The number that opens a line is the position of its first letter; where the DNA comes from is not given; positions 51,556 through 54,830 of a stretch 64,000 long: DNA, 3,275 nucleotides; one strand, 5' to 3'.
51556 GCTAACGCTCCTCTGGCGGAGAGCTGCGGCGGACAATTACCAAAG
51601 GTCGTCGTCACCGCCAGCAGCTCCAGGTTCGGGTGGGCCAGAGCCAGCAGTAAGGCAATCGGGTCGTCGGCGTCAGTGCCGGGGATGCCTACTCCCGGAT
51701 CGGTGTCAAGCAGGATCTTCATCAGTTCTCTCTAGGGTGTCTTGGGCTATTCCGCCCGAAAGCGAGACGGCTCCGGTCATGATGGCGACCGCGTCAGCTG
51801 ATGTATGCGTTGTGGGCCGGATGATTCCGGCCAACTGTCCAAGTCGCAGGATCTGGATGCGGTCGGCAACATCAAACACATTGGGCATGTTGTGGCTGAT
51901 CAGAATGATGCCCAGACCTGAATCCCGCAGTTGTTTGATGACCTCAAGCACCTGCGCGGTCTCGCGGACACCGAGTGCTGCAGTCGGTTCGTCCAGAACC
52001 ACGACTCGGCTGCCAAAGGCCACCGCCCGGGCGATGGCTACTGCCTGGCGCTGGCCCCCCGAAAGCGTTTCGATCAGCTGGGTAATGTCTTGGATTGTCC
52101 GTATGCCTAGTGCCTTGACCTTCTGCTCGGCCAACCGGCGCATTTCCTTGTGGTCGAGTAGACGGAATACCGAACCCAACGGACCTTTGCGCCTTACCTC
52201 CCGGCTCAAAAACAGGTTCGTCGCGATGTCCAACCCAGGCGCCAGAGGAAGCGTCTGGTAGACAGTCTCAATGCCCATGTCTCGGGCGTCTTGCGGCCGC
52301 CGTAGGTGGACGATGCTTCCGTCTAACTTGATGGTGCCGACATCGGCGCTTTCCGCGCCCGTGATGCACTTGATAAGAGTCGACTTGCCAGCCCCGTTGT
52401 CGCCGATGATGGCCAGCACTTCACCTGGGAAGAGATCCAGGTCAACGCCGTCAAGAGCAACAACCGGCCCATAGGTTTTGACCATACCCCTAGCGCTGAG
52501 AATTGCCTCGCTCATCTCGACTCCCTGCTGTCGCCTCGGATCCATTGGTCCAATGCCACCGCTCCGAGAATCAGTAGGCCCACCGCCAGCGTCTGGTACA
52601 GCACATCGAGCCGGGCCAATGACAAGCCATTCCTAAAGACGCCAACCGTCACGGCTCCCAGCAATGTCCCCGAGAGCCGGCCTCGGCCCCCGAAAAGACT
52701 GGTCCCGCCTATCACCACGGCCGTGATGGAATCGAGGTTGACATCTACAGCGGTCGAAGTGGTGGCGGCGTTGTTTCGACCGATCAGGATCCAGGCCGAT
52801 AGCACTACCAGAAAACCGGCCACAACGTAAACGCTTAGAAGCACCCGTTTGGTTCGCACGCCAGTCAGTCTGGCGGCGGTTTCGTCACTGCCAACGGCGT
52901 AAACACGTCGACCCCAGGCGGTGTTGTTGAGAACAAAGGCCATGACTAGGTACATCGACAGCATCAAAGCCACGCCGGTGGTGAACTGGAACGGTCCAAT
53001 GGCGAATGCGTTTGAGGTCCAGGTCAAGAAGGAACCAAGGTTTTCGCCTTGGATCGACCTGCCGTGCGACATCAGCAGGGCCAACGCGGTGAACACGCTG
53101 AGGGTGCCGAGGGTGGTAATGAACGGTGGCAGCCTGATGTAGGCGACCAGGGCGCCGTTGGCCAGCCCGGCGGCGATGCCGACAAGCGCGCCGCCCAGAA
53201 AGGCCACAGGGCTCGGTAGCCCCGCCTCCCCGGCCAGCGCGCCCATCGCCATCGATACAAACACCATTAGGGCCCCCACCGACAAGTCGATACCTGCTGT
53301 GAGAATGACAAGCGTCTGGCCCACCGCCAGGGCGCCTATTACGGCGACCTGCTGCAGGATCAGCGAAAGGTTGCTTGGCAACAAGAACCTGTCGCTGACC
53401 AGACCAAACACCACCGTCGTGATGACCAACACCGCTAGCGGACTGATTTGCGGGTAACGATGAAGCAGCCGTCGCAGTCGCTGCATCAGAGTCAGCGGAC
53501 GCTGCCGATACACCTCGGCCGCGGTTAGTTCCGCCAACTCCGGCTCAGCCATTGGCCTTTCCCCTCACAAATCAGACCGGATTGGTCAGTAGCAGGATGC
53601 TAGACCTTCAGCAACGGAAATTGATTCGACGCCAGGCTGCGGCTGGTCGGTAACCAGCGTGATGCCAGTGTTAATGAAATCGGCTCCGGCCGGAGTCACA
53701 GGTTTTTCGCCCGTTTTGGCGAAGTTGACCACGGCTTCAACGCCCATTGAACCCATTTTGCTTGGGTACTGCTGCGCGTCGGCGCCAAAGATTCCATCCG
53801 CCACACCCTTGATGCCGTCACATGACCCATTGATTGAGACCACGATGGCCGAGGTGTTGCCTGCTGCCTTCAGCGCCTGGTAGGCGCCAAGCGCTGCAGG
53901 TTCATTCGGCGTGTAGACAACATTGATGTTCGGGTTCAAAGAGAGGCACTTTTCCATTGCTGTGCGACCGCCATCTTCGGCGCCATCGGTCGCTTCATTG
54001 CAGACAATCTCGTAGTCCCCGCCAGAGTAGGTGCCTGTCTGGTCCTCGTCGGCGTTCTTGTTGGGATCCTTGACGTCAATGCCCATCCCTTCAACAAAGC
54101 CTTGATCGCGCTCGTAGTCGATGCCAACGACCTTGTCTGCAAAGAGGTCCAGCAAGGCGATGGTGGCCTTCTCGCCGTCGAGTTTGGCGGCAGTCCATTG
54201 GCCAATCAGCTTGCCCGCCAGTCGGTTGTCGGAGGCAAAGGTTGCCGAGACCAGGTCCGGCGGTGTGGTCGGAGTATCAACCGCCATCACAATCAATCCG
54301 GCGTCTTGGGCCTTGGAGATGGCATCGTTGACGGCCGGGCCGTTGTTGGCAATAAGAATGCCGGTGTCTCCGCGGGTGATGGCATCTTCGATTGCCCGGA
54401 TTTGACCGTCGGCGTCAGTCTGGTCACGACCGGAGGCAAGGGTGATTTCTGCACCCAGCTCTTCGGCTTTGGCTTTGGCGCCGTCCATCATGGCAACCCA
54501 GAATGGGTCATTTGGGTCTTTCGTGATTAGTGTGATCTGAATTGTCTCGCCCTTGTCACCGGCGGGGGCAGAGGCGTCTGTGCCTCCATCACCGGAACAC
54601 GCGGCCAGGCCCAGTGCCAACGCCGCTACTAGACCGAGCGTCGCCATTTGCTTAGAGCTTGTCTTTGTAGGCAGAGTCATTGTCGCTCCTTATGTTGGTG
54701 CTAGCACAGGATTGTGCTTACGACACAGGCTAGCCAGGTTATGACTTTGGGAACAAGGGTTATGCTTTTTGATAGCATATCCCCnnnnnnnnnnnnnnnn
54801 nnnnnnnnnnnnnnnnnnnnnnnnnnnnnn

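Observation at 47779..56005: Seven-gene coupled operon combining FrcABC-like transport, an atypical nucleoside hydrolase, a ketose 3-epimerase, an FrcK-like kinase and a cytoplasmic GH32: possible ketose-glycoside or ketose-nucleoside catabolism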

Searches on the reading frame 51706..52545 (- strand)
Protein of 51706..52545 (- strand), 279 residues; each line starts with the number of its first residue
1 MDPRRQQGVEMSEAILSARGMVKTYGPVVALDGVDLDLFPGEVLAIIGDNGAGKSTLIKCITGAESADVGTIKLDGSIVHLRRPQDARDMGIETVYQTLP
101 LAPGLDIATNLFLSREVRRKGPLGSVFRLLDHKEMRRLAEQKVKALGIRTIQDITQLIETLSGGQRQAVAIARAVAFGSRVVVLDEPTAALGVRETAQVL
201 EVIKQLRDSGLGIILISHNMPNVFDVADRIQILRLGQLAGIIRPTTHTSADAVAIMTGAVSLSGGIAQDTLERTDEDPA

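Call 3: search_protein_families(library=pfam, proteins=[window:51706-52545:-])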
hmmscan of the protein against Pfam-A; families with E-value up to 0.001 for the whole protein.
window:51706-52545:- (279 aa): 7 families
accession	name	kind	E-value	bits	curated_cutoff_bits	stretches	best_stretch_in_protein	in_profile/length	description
PF00005.33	ABC_tran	-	6.3e-30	105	25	1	31-189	1-137/137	ABC transporter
PF13304.12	AAA_21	-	4e-09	37.4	27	1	44-64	2-22/304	AAA domain, putative AbiEii toxin, Type IV TA system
PF02463.25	SMC_N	-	8.2e-08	32.4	40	1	41-228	24-206/220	RecF/RecN/SMC N terminal domain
PF13476.12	AAA_23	-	1.9e-05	25.8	27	1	34-64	13-42/201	AAA domain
PF09818.15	ABC_ATPase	-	1.9e-05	24.3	23.2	0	159-192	156-189/283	P-loop domain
PF13401.12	AAA_22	-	0.00064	20.5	27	0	43-216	7-121/130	AAA domain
PF13555.12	AAA_29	-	0.0009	19.4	27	0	34-58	15-39/61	P-loop containing region of AAA domain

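Call 4: search_protein_families(library=ncbifam, proteins=[window:51706-52545:-])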
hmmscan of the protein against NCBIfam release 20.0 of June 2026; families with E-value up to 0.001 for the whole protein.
window:51706-52545:- (279 aa): 190 families (the best 25 are shown)
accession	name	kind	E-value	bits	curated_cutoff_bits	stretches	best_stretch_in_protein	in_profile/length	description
NF041861.1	YtfR_transport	equivalog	3.5e-63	213.7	850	1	15-259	1-236/492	galactofuranose ABC transporter, ATP-binding protein YtfR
NF008030.0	PRK10762.1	equivalog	1.1e-54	186.1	745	1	13-256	2-237/501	ribose ABC transporter ATP-binding protein RbsA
NF008442.0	PRK11288.1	equivalog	1e-49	169.2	689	1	11-251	3-234/504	L-arabinose ABC transporter ATP-binding protein AraG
NF047930.1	ABC_ATP_B6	equivalog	1.5e-49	169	670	1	15-267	2-243/510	putative B6 ABC transporter ATP-binding protein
NF010069.0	PRK13549.1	equivalog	4.6e-47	160.6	699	1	11-258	1-241/513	xylose ABC transporter ATP-binding protein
NF007253.0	PRK09700.1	equivalog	2.8e-45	154.9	772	1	13-258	3-243/510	D-allose ABC transporter ATP-binding protein AlsA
NF040905.2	GguA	equivalog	1.1e-44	152.8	810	1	15-243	1-222/500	multiple monosaccharide ABC transporter ATP-binding protein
NF008215.0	PRK10982.1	equivalog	1.6e-43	149.1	828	1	10-258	8-247/506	galactose/methyl galactoside ABC transporter ATP-binding protein MglA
NF011967.0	PRK15439.1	equivalog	9.2e-43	146.4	586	1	10-259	6-239/510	autoinducer 2 ABC transporter ATP-binding protein LsrA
TIGR02633.1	xylG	equivalog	6.7e-42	143.6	723.65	1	16-258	2-239/500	D-xylose ABC transporter ATP-binding protein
TIGR02315.1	ABC_phnC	equivalog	2.1e-32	112.5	266.1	1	16-238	2-224/243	phosphonate ABC transporter ATP-binding protein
NF008449.1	PRK11300.1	equivalog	3.1e-32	111.8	362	1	11-239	1-233/255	high-affinity branched-chain amino acid ABC transporter ATP-binding protein LivG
NF006987.0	PRK09452.1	equivalog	1.3e-31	109.6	482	1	9-242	11-230/378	spermidine/putrescine ABC transporter ATP-binding protein PotA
TIGR04520.1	ECF_ATPase_1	equivalog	2.6e-31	109.1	315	1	28-244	15-220/269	energy-coupling factor transporter ATPase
TIGR04521.1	ECF_ATPase_2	equivalog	4.1e-31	108.1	330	1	29-239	19-224/279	energy-coupling factor transporter ATPase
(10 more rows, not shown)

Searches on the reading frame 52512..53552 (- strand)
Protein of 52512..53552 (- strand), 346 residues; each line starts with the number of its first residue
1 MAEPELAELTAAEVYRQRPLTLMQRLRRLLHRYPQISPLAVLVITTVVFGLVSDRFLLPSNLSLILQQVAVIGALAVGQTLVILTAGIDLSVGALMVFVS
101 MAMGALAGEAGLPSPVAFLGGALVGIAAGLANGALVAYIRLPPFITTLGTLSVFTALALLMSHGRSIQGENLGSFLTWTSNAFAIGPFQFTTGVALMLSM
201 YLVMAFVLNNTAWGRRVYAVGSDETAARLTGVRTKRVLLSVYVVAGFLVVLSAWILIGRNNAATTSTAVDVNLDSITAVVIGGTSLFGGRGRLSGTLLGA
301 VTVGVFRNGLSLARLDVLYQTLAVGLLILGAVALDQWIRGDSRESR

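Call 3: search_protein_families(library=pfam, proteins=[window:52512-53552:-])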
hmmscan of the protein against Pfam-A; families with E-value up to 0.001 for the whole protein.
window:52512-53552:- (346 aa): 1 family
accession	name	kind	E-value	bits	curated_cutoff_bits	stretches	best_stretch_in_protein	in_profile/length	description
PF02653.21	BPD_transp_2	-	4e-31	108.6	26.8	1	62-330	2-267/269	Branched-chain amino acid transport system / permease component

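Call 4: search_protein_families(library=ncbifam, proteins=[window:52512-53552:-])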
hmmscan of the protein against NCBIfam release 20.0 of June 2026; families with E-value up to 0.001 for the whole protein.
window:52512-53552:- (346 aa): 9 families
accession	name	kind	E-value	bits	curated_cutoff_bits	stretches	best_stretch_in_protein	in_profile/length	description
NF040906.3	GguB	equivalog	1.1e-54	186.1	450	2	196-337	230-371/375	multiple monosaccharide ABC transporter permease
NF007067.0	PRK09512.1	equivalog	2.6e-50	171.4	398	1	36-336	21-318/321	ribose ABC transporter permease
NF007252.0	PRK09699.1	equivalog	4.7e-48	164.1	396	1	37-338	27-324/326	D-allose ABC transporter permease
NF008441.0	PRK11285.1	equivalog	3.5e-42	144.7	378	1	33-340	27-328/333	L-arabinose ABC transporter permease AraH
NF008630.0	PRK11618.1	equivalog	2e-38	132.5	363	1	52-341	26-315/331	galactofuranose ABC transporter, permease protein YjfF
NF011961.0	PRK15432.1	equivalog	5e-38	131.2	388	1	36-339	11-308/344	autoinducer 2 ABC transporter permease LsrC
NF007014.0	PRK09478.1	equivalog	1.1e-35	123.5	386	1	40-336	20-329/336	galactose/methyl galactoside ABC transporter permease MglC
NF011612.1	PRK15038.1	equivalog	2e-31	109.4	500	1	39-329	9-300/322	autoinducer 2 ABC transporter permease LsrD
NF041862.1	YtfT_transport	equivalog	4.9e-29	101.5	535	1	52-319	47-308/339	galactofuranose ABC transporter, ATP-binding protein YtfT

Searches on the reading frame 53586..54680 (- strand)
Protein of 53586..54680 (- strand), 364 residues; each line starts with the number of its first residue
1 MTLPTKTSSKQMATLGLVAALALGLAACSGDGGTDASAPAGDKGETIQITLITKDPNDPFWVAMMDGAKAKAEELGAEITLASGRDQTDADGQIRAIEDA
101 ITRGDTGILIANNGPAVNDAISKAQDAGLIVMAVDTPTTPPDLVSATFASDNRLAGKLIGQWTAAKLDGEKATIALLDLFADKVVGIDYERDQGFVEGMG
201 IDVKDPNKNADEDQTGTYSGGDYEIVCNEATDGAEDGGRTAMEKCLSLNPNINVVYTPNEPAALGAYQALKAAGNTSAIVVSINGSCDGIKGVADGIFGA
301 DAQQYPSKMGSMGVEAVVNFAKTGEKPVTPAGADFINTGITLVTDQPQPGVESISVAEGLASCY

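Call 3: search_protein_families(library=pfam, proteins=[window:53586-54680:-])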
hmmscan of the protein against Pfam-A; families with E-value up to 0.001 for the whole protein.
window:53586-54680:- (364 aa): 2 families
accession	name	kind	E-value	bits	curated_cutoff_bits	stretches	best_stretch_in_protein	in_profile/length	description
PF13407.12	Peripla_BP_4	-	7.7e-36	124.4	35.1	1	49-325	1-257/258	Periplasmic binding protein domain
PF00532.27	Peripla_BP_1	-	5.6e-16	59.3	22.2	2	48-161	3-113/281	Periplasmic binding proteins and sugar binding domain of LacI family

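Call 4: search_protein_families(library=ncbifam, proteins=[window:53586-54680:-])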
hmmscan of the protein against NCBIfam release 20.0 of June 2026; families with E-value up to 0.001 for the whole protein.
window:53586-54680:- (364 aa): 9 families
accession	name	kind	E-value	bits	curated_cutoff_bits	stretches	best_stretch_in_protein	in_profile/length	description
NF007936.0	PRK10653.1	equivalog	3.8e-31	108.5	337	1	45-322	27-278/295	ribose ABC transporter substrate-binding protein RbsB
NF007254.0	PRK09701.1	equivalog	2.6e-19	69.5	335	2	245-327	210-293/311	D-allose transporter substrate-binding protein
NF041827.1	YtfQ_transport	equivalog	1.6e-15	56.8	510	1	66-328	45-293/320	galactofuranose ABC transporter, galactofuranose-binding protein YtfQ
TIGR02634.1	xylF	equivalog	7.7e-11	42.1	389.55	1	63-158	15-108/302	D-xylose ABC transporter substrate-binding protein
TIGR02637.1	RhaS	equivalog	1.7e-10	40.6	342.25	1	49-177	1-129/302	rhamnose ABC transporter substrate-binding protein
NF007680.0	PRK10355.1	equivalog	6.6e-09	35.4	504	1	54-142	33-120/331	D-xylose ABC transporter substrate-binding protein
NF052284.1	rhzpin_SBP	equivalog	9.8e-09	34.8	420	1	49-137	3-92/289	rhizopine catabolism ABC transporter substrate-binding protein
NF040907.2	ChvE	equivalog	8.5e-08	31.8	460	1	61-277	13-225/324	multiple monosaccharide ABC transporter substrate-binding protein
NF007449.0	PRK10014.1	subfamily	1.6e-05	24.1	310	0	44-160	62-174/342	Mal regulon transcriptional regulator MalI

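Call 19: search_solved_structures(query=window:53586-54680:-, show_alignments=0)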
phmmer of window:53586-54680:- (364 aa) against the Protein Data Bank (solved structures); distinct sequences matched with E-value up to 0.001: 74 (the best 60 are shown).
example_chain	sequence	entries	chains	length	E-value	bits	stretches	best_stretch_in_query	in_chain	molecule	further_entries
1drk_A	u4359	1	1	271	3.4e-27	98.8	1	49-326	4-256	D-RIBOSE-BINDING PROTEIN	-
1dbp_A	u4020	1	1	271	3.7e-27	98.7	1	49-326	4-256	D-RIBOSE-BINDING PROTEIN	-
1ba2_A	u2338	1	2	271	3.8e-27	98.7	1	49-326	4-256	D-RIBOSE-BINDING PROTEIN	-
1drj_A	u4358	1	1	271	3.8e-27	98.6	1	49-326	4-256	D-RIBOSE-BINDING PROTEIN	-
1urp_A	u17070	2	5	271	4.5e-27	98.4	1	49-326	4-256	D-RIBOSE-BINDING PROTEIN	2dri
2gx6_A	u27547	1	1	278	1.4e-26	96.8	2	223-326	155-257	D-ribose-binding periplasmic protein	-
2ioy_A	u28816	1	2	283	5.6e-26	94.8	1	50-326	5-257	Periplasmic sugar-binding protein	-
4zjp_A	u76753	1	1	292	2.1e-23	86.3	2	44-196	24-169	Monosaccharide-transporting ATPase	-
4ry9_A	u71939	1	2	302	9.2e-19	71.1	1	51-324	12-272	Periplasmic binding protein/LacI transcriptional regulator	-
4yv7_A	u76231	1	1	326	1.3e-18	70.6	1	9-327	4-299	Periplasmic binding protein/LacI transcriptional regulator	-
4ry0_A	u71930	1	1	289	3.5e-18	69.2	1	49-322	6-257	Probable ribose ABC transporter, substrate-binding protein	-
5ibq_A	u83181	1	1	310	3.9e-18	69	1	49-321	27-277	Probable ribose ABC transporter, substrate-binding protein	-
7e7m_A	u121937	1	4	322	7.8e-18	68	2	247-323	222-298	D-ribose ABC transporter substrate-binding protein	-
4rwe_A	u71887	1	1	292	4.9e-16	62.1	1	51-324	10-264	Sugar-binding transport protein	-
2fn8_A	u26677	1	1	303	1.9e-15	60.2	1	51-322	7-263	ribose ABC transporter, periplasmic ribose-binding protein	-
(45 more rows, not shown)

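Call 60: search_dna_similar(query=window:53586-54680:-, collection=plasmids, mode=protein, max_rows=15, max_evalue=1e-20)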
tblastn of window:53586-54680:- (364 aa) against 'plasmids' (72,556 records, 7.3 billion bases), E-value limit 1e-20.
Records with a match: 61; places in all: 62; records where one place covers at least 80% of the query: 58.
Best place of each record, by identity: <60% 61.
By first word of the organism name: Sinorhizobium 12; Shinella 10; Phyllobacterium 6; Agrobacterium 6; Ruegeria 3; Thioclava 2; Streptomyces 2; Arthrobacter 1; Rhodobacteraceae 1; Neorhizobium 1; and 17 more.
By predicted mobility (MOB-suite, as given by PLSDB): non-mobilizable 50; mobilizable 7; conjugative 4.
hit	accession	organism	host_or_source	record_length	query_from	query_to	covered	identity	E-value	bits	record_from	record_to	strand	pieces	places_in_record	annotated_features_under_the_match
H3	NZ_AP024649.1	Arthrobacter sp. StoSoilB13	-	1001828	45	364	88%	53.7%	1e-94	315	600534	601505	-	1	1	none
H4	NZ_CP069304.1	Shinella sp. PSBB067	monoisolate,Minnesota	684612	37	364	90%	48.8%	1e-78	269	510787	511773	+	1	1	substrate-binding domain-containing protein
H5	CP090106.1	Sinorhizobium meliloti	Medicago,Cell culture,Plant nodule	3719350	47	364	87%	49.1%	3e-71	248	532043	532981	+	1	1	sugar ABC transporter substrate-binding protein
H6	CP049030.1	Rhodobacteraceae bacterium SC52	Apostichopus japonicus,pure ...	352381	51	364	86%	49.5%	4e-70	245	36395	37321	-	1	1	sugar ABC transporter substrate-binding protein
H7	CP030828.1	Neorhizobium sp. NCHU2750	Rosa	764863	37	364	90%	47.3%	2e-68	240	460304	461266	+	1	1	frcB: fructose ABC transporter substrate-binding protein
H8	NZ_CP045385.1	Ruegeria sp. THAF33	pure culture,Surface of a polyethylene ...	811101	43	364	88%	48.2%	1e-65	232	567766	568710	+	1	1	sugar ABC transporter substrate-binding protein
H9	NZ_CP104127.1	Sinorhizobium sp. M103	Phaseolus vulgaris,cell ...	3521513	47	364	87%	48.8%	3e-70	245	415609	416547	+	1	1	none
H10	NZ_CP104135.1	Sinorhizobium sp. C101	Phaseolus vulgaris,cell ...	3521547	47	364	87%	48.8%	3e-70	245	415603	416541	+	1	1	none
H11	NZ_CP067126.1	Paracoccus alcaliphilus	whole organism,soil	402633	47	364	87%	48.8%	3e-67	236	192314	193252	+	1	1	sugar ABC transporter substrate-binding protein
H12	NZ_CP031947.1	Ruegeria sp. AD91A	-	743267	43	364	88%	47.9%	2e-64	228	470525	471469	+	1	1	sugar ABC transporter substrate-binding protein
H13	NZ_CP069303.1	Shinella sp. PSBB067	monoisolate,Minnesota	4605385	51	364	86%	49.1%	2e-67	237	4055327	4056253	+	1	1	none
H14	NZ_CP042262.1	Qingshengfaniella alkalisoli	cell culture,saline soil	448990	45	364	88%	48.0%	4e-66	233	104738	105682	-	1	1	sugar ABC transporter substrate-binding protein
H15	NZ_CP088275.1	Phyllobacterium sp. T1293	Melilotus albus,Cell culture,root nodule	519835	51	364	86%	48.9%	3e-66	233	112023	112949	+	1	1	sugar ABC transporter substrate-binding protein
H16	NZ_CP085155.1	Pseudosulfitobacter sp. DSM 107133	cell culture,Seawater from the North ...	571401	47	364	87%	48.0%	3e-62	222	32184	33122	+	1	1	sugar ABC transporter substrate-binding protein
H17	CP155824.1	Thioclava sp. 'Guangxiensis'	Bruguiera gymnorhiza,pure ...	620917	51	364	86%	48.6%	3e-65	231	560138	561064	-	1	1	sugar ABC transporter substrate-binding protein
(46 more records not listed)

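Call 61: get_annotated_region(hit=H3, flank=7000)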
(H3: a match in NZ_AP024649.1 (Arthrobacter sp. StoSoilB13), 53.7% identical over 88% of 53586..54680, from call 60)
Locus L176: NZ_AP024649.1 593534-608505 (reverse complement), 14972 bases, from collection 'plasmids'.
description: Arthrobacter sp. StoSoilB13 plasmid StoSoilB13-2, complete sequence
organism: Arthrobacter sp. StoSoilB13 (NCBI taxid 2830993)
taxonomy: Bacteria; Actinomycetota; Actinomycetes; Micrococcales; Micrococcaceae; Arthrobacter; Arthrobacter sp. StoSoilB13
host: -; source: -; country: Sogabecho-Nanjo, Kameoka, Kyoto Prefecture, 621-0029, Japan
typing (MOB-suite, as given by PLSDB): non-mobilizable
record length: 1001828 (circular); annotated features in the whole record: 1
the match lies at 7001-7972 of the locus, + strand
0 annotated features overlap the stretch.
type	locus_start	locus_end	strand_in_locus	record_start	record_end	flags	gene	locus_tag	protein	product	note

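Call 62: get_annotated_region(hit=H5, flank=6000)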
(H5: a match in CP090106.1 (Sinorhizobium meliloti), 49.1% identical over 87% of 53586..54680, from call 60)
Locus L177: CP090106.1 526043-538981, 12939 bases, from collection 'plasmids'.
description: Sinorhizobium meliloti strain Ak57 plasmid pSymB, complete sequence
organism: Sinorhizobium meliloti (NCBI taxid 382)
taxonomy: Bacteria; Pseudomonadota; Alphaproteobacteria; Hyphomicrobiales; Rhizobiaceae; Sinorhizobium; Sinorhizobium meliloti
host: -; source: Medicago,Cell culture,Plant nodule; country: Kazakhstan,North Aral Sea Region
typing (MOB-suite, as given by PLSDB): non-mobilizable
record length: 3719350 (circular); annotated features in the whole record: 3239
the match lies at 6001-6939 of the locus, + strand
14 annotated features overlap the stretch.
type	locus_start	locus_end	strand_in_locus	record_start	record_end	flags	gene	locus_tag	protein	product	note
CDS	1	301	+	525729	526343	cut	-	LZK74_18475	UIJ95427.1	FecR family protein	-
CDS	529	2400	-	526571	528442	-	cyaD1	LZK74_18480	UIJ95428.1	adenylate cyclase CyaD1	-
CDS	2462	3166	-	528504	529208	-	-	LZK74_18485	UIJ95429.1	Crp/Fnr family transcriptional regulator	-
CDS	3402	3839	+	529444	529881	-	-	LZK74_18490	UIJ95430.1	DoxX family protein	-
CDS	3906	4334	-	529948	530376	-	-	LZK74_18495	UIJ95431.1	RbsD/FucU family protein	-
CDS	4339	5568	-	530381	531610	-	-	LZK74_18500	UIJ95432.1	ROK family transcriptional regulator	-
CDS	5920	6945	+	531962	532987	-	-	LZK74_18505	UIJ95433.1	sugar ABC transporter substrate-binding protein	-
CDS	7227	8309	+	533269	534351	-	-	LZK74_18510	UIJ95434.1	ABC transporter permease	-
CDS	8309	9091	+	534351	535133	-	-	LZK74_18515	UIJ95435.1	ATP-binding cassette domain-containing protein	-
CDS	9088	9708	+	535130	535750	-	-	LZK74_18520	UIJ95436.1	nucleoside triphosphate hydrolase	-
CDS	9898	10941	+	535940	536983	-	pyrC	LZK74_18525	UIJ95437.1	dihydroorotase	-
CDS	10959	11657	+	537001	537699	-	-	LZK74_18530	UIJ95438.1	orotate phosphoribosyltransferase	-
CDS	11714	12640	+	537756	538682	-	-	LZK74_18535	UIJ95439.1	carbohydrate kinase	-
CDS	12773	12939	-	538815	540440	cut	pgi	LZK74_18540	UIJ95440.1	glucose-6-phosphate isomerase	-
